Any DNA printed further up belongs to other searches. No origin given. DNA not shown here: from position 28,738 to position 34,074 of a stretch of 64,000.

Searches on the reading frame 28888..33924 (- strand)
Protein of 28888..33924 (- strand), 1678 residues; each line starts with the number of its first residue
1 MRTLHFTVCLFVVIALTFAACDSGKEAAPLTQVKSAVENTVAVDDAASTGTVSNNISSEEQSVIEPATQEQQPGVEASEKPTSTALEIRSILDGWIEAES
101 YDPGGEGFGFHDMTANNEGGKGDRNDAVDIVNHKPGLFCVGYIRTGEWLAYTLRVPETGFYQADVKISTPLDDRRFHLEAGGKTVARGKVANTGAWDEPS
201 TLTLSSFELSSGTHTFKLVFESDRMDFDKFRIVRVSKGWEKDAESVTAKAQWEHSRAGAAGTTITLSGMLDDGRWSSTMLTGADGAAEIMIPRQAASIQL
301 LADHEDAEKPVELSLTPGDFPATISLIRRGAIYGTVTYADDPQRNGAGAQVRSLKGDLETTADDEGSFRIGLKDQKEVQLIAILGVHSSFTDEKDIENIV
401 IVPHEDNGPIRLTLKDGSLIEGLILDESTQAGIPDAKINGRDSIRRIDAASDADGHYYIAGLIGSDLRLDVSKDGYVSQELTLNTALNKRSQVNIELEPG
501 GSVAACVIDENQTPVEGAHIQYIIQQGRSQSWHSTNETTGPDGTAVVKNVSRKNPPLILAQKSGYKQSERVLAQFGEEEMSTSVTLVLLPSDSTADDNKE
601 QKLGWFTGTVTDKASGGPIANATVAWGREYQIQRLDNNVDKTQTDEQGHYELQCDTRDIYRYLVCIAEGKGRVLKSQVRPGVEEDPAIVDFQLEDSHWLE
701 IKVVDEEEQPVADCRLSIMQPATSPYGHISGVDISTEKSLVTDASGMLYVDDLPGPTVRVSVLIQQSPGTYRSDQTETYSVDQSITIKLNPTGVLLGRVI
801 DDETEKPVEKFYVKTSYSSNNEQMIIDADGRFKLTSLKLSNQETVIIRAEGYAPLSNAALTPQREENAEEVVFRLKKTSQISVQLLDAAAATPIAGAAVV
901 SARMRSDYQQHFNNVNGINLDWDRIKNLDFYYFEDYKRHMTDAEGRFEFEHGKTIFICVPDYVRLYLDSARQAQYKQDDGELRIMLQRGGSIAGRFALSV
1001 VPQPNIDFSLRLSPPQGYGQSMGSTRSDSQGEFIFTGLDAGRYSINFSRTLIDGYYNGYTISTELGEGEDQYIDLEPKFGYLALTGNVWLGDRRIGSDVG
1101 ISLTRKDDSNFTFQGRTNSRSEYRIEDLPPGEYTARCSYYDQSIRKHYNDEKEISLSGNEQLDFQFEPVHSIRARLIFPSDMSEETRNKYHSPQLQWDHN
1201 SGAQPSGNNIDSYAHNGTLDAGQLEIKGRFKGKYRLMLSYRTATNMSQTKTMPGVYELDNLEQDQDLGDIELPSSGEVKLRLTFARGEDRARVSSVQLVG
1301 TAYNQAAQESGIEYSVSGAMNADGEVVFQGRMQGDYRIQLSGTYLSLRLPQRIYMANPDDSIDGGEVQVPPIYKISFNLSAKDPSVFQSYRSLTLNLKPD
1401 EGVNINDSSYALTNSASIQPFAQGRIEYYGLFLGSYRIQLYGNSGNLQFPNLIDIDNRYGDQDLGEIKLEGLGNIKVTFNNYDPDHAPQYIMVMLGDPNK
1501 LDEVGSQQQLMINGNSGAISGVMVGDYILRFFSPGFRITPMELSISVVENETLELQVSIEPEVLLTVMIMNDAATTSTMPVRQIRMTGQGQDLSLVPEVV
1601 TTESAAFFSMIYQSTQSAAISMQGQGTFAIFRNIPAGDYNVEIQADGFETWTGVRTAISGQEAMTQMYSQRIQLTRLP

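Call 14: search_protein_families(library=pfam, proteins=[window:28888-33924:-], max_evalue=0.0001)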
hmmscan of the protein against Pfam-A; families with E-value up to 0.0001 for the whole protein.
window:28888-33924:- (1678 aa): 10 families
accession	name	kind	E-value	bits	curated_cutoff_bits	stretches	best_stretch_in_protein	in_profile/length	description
PF13620.12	CarboxypepD_reg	-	4e-47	158.9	32.3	2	420-498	2-82/82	Carboxypeptidase regulatory-like domain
PF13715.12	CarbopepD_reg_2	-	4.1e-23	81.6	32.2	1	420-499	1-78/88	CarboxypepD_reg-like domain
PF03422.21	CBM_6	-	2.8e-10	41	28.9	1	125-233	8-124/125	Carbohydrate binding module (family 6)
PF18099.7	CBM_35_2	-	5.7e-09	36.5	23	1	134-230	13-110/112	Carbohydrate binding module (family 35)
PF17802.7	SpaA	-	2.1e-08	34.6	23.1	0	1098-1135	18-56/91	Prealbumin-like fold domain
PF02369.22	Big_1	-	1.2e-07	32.1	34.9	0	584-653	2-65/93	Bacterial Ig-like domain (group 1)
PF20598.4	DUF6795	-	3.6e-07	30.9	27.4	0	608-654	3-45/103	Domain of unknown function (DUF6795)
PF17210.9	SdrD_B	-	1.6e-05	25.5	29.7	0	1019-1071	36-81/112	SdrD B-like domain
PF07495.19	Y_Y_Y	-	2.2e-05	24.7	26.6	0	1118-1155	25-61/65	Y_Y_Y domain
PF24421.1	Ig_J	-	5e-05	23.8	29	0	1005-1046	40-81/104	Tip attachment protein J, Ig-like domain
